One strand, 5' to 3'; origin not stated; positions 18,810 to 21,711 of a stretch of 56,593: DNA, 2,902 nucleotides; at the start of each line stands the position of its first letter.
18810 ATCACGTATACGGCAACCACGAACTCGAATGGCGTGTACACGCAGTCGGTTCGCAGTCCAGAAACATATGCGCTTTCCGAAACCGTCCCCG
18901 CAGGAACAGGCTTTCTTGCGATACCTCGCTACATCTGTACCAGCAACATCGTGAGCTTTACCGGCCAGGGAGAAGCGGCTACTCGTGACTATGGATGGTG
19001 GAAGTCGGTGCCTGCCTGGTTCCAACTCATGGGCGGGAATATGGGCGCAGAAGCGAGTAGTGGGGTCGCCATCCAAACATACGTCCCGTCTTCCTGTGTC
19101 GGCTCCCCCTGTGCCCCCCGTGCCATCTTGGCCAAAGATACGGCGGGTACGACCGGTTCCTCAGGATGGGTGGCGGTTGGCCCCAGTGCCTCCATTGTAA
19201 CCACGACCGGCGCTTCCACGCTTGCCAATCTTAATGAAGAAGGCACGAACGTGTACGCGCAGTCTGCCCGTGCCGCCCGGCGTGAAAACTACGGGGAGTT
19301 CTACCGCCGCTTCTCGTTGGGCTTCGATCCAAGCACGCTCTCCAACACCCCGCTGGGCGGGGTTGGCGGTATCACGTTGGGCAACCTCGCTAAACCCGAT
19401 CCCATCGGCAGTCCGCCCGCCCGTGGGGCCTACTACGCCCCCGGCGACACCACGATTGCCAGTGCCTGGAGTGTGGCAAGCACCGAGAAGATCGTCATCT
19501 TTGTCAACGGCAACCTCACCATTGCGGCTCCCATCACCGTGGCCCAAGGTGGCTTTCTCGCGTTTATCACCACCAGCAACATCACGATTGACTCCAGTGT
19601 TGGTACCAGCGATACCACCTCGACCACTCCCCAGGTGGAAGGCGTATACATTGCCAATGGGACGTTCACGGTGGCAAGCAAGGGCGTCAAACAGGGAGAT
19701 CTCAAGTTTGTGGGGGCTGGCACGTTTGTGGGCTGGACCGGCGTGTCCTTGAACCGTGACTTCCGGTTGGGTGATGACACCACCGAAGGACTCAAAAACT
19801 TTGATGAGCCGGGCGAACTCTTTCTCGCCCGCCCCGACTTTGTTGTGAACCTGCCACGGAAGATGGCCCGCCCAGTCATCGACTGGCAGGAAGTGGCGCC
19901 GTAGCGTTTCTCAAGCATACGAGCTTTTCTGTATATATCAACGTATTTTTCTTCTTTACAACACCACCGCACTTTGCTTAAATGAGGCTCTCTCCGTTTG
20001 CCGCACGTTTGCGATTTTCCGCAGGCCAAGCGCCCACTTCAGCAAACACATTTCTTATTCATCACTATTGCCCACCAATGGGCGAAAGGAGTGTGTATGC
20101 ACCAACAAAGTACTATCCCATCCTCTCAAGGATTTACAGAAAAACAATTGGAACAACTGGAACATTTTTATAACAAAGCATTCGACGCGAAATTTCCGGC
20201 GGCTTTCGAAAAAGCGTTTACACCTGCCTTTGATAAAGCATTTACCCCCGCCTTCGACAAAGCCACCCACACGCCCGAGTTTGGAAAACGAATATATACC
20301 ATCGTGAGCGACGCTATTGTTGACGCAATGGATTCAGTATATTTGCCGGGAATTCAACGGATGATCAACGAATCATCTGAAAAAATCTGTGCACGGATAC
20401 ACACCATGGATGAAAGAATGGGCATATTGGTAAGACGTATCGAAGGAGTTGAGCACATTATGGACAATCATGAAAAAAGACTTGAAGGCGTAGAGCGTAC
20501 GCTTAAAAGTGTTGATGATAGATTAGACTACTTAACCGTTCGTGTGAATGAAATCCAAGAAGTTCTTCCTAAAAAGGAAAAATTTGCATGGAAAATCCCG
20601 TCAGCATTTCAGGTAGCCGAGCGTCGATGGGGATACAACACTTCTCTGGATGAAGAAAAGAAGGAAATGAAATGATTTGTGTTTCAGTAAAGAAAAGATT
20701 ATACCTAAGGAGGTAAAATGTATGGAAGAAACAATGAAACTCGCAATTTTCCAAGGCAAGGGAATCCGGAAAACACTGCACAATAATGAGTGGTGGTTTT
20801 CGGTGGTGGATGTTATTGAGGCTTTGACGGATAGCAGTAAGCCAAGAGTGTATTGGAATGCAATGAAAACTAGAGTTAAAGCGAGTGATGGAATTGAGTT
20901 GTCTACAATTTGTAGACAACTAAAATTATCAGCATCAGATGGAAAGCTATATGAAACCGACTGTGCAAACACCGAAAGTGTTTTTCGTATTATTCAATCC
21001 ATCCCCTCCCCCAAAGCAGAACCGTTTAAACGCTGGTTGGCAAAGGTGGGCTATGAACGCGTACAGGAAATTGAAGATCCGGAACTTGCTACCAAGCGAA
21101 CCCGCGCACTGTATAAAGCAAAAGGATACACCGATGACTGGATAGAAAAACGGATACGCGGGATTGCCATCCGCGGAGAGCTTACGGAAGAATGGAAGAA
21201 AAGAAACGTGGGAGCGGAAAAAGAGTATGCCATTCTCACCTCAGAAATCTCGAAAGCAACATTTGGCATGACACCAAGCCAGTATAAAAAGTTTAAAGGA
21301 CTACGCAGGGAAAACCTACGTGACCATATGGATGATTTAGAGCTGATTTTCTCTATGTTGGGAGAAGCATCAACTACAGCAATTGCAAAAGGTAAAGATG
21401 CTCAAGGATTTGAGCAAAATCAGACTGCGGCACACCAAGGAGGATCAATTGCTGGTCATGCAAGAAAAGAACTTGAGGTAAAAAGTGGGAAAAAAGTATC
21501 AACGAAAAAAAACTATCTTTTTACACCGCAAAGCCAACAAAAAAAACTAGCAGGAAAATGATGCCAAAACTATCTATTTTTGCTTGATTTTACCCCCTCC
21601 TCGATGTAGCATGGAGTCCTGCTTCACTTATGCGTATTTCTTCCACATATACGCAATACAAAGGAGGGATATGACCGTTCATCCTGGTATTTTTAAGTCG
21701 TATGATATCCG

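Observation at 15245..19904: Compositionally mosaic three-gene surface-protein cassette (candidate host-attachment locus)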

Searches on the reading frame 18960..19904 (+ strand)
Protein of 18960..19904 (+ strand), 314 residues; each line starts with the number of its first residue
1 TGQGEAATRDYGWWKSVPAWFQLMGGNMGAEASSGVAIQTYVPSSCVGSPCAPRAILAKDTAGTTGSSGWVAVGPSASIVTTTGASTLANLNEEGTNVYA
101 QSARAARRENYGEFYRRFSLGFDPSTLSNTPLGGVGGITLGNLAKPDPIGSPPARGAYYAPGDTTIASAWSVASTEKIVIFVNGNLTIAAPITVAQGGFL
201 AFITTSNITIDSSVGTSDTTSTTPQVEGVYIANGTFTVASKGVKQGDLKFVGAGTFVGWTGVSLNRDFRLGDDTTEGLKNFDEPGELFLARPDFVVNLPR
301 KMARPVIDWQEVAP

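Call 47: search_solved_structures(query=A2, max_evalue=10, show_alignments=2)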
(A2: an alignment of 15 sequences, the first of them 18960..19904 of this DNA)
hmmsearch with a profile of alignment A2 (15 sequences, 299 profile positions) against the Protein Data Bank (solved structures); distinct sequences matched with E-value up to 10: 0.

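Call 54: predict_structure(alignment_id=A2)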
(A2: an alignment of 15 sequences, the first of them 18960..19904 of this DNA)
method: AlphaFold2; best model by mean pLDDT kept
length: 314 residues; sequences in the alignment: 15
mean_pLDDT: 68.9   pTM: 0.73
mean pLDDT of the five models: 68.9, 67.1, 62.1, 62.1, 59.1
residues with pLDDT >= 90: 73; 70-90: 96; 50-70: 55; < 50: 90
segments of 3 or more residues with pLDDT < 50: 1-15, 33-36, 43-56, 72-105, 124-128, 133-139, 305-314
pLDDT, mean of each block of 10 residues (from residue 1): 38 55 69 51 44 45 57 40 36 39 56 84 53 45 83 84 91 93 94 94 94 92 94 90 84 88 79 59 81 82 53 36
secondary structure, 60 per line:
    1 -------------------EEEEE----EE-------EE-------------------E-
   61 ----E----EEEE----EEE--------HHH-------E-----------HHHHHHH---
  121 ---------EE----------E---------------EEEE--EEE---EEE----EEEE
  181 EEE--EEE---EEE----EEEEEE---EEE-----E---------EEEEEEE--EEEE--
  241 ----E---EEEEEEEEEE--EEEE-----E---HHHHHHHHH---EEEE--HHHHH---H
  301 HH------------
elements in order: E20-24 E70-73 E78-80 H111-117 E158-161 E164-166 E170-172 E177-183 E186-188 E192-194 E199-204 E208-210 E226-232 E235-238 E249-258 E261-264 H274-282 E286-289 H292-296

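Call 57: fold_search(model_id=the predicted structure, library=pdb)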
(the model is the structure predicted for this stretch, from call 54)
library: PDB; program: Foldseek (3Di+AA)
matches with E <= 10: 15; with E <= 0.001: 0
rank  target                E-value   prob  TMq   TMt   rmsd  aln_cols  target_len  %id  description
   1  7dc5_A                2.3e-01  0.41  0.16  0.22   9.9       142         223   17  Crystal structure of fungal antifreeze protein with intermediate activity (released 2021-10-27)
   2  5b5h                  1.0e+00  0.57  0.22  0.30   5.3       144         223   14  Hydrophobic ice-binding site confer hyperactivity on antifreeze protein from a snow mold fungus (released 2016-09-28)
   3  3vn3_A                1.1e+00  0.18  0.16  0.21  10.1       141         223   14  Fungal antifreeze protein exerts hyperactivity by constructing an inequable beta-helix (released 2012-06-06)
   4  8x1o                  2.0e+00  0.13  0.21  0.28   8.7       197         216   16  Crystal structure of M249C/N270C mutant of FfIBP (released 2024-11-13)
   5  6ria_1                2.3e+00  0.04  0.11  0.28  10.9       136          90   10  Bactofilin from Thermus thermophilus, F105R mutant crystal structure (released 2019-07-17)
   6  4nu3_A                2.6e+00  0.10  0.20  0.26   9.8       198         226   15  Crystal structure of mFfIBP, a capping head region swapped mutant of ice-binding protein (released 2014-04-16)
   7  9li0_B                5.3e+00  0.05  0.20  0.26  11.3       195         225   10  Crystal structure of engineered ice-binding protein (M74I and A97V) from Candidatus Cryosericum odellii strain SMC5_16 (released 2025-09-03)
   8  6qvi_C                5.6e+00  0.09  0.21  0.14   7.1       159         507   12  Crystal structure of competence-associated pilin ComZ from Thermus thermophilus (released 2019-05-29)
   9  4nu3_B                5.6e+00  0.07  0.21  0.27   9.7       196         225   16  Crystal structure of mFfIBP, a capping head region swapped mutant of ice-binding protein (released 2014-04-16)
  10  6bg8_A                5.9e+00  0.06  0.21  0.26   8.7       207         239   12  Shewanella frigidimarina ice-binding protein_1 DUF3494 Domain (released 2018-03-07)
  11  5t61_C                8.1e+00  0.01  0.14  0.16  10.4       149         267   11  TUNGSTEN-CONTAINING FORMYLMETHANOFURAN DEHYDROGENASE FROM METHANOTHERMOBACTER WOLFEII, TRICLINIC FORM AT 2.55 A (released 2016-10-19)
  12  2wlc                  8.6e+00  0.01  0.09  0.11  12.9       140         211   11  Crystallographic analysis of the polysialic acid O-acetyltransferase OatWY (released 2009-06-30)
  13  5i04_A                9.0e+00  0.02  0.09  0.05   6.2        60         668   12  Crystal structure of the orphan region of human endoglin/CD105 (released 2017-06-07)
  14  2e09_B                9.5e+00  0.01  0.09  0.11  15.2       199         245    8  Structure of mutant tryptophan synthase alpha-subunit (E74A) from a hyperthermophile, Pyrococcus furiosus (released 2007-08-28)
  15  4yt2_B                9.5e+00  0.00  0.07  0.07  15.2       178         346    7  Hmd II from Methanocaldococcus jannaschii (released 2015-07-01)

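Call 84: find_related_loci(query=A2, collection=viral_contigs, flank=6000)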
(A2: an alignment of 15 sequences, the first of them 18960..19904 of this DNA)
Query A2 (314 aa) in viral_contigs; peptide patterns used: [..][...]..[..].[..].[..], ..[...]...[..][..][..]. (x = any residue, [..] = any of these).
85 stretches matched a pattern, but none encodes a relative of the query by tblastn (E <= 1e-3).

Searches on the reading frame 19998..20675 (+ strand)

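Call 4: search_protein_families(library=pfam, proteins=[window:19998-20675:+], max_evalue=0.1)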
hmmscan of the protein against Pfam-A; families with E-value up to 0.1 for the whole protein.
window:19998-20675:+ (225 aa): 6 families
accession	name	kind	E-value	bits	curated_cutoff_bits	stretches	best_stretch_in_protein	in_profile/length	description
PF10779.14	XhlA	-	0.0048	17.5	34.7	1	146-188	4-46/67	Haemolysin XhlA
PF01519.22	DUF16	-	0.025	15.5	40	0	104-179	44-102/104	Protein of unknown function DUF16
PF23991.1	DUF7310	-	0.089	13.7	40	0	144-180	42-78/83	Coiled-coil region of unknown function (DUF7310)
PF12308.13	Noelin-1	-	0.091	13.4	25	0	128-181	42-95/100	Neurogenesis glycoprotein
PF01920.25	Prefoldin_2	-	0.096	13.1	27.6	0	151-193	60-102/106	Prefoldin subunit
PF24073.1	DUF7365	-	0.098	13.3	27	0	132-191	33-95/101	Coiled-coil region of unknown function (DUF7365)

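Call 5: search_protein_families(library=ncbifam, proteins=[window:19998-20675:+], max_evalue=0.1)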
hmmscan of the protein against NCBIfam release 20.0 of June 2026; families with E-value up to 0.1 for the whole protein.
window:19998-20675:+ (225 aa): 4 families
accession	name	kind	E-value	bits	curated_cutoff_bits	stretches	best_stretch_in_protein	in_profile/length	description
NF053852.1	vesicle_Bd0635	exception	0.028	14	250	1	125-201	42-115/223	CpoB-like predatory vesicle lipoprotein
TIGR02905.1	spore_yutH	equivalog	0.034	13.3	215.05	1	33-78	115-160/313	spore coat putative kinase YutH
TIGR02976.1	phageshock_pspB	equivalog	0.063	13.6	51.7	0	130-158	40-68/75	envelope stress response membrane protein PspB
NF052320.1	Cbp1_fam_LP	subfamily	0.1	12.1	90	0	124-194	80-150/286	Cbp1 family collagen-binding glycoprotein adhesin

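Call 6: search_protein_families(library=phrogs, proteins=[window:19998-20675:+], max_evalue=0.1)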
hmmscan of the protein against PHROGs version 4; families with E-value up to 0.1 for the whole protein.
window:19998-20675:+ (225 aa): 9 families
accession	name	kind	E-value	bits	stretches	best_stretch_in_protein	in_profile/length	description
phrog_12015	-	unknown function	4.3e-05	24.2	1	124-180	104-160/165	-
phrog_5553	-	unknown function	0.00059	21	1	128-188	3-63/114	-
phrog_16165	-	unknown function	0.0076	14.3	1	105-204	1418-1516/1849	-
phrog_13576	-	other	0.0077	17.4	1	101-192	31-123/126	methyltransferase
phrog_5328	-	unknown function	0.014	16.8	1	132-190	37-95/101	-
phrog_2990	-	unknown function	0.015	16.5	1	119-170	48-99/133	-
phrog_7303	-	unknown function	0.027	15.5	1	139-194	8-63/80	-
phrog_26291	-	unknown function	0.048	15.2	0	109-191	9-89/100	-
phrog_1009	-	unknown function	0.091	13.9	0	144-182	60-98/103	-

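Call 81: search_protein_families(library=padloc, proteins=[window:20097-20675:+], max_evalue=0.01)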
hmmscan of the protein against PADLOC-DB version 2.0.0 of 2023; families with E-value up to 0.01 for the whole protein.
window:20097-20675:+ (192 aa): 1 family
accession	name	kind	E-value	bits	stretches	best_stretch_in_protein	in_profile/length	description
PDLC00509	JetC1|JetC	-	0.0067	12.5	1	87-169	326-411/1158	DUF3584 domain; MukB-like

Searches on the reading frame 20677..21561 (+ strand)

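Call 4: search_protein_families(library=pfam, proteins=[window:20677-21561:+], max_evalue=0.1)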
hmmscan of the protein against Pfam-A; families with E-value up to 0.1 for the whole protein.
window:20677-21561:+ (294 aa): 1 family
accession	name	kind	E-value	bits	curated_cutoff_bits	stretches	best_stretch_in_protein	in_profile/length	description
PF02498.22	Bro-N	-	3.1e-14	53.8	25.6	1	32-123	4-92/96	BRO family, N-terminal domain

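Call 5: search_protein_families(library=ncbifam, proteins=[window:20677-21561:+], max_evalue=0.1)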
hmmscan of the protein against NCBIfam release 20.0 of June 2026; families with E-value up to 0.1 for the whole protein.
window:20677-21561:+ (294 aa): 0 families

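Call 6: search_protein_families(library=phrogs, proteins=[window:20677-21561:+], max_evalue=0.1)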
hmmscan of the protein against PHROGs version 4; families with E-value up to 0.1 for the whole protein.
window:20677-21561:+ (294 aa): 10 families
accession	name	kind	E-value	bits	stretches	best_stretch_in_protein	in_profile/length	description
phrog_15286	-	unknown function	8.7e-94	314.6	1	21-279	6-265/274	-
phrog_28094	-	unknown function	7.3e-12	46.3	1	223-279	1-57/66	-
phrog_8036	-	unknown function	0.00017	22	1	166-256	145-243/290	-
phrog_463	-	transcription regulation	0.00059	20.4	1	20-123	3-98/250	anti-repressor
phrog_130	-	transcription regulation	0.00081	19.5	1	16-143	154-281/480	anti-repressor Ant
phrog_2011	-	transcription regulation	0.00097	19.9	1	22-123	6-104/275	anti-repressor Ant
phrog_5060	-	transcription regulation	0.0013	19.8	1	25-125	12-109/224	anti-repressor Ant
phrog_2899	-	transcription regulation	0.0015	19.2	1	21-123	6-99/263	anti-repressor Ant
phrog_9976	-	transcription regulation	0.023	15.6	1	21-124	2-93/188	anti-repressor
phrog_24040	-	unknown function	0.099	13.9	0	199-286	5-92/129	-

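Call 81: search_protein_families(library=padloc, proteins=[window:20677-21561:+], max_evalue=0.01)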
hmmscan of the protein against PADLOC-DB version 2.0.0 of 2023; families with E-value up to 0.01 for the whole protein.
window:20677-21561:+ (294 aa): 4 families
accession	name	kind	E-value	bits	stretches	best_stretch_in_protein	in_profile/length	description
PDLC04920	PDC-S13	-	8.7e-121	400.6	1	16-290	1-276/286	-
PDLC04841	PDC-S04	-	7e-20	69.8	1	23-123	8-112/292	-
PDLC04874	PDC-S05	-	2.5e-05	21.9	1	20-127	6-112/165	-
PDLC04962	PDC-S22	-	0.0028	14.8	1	157-258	161-264/281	-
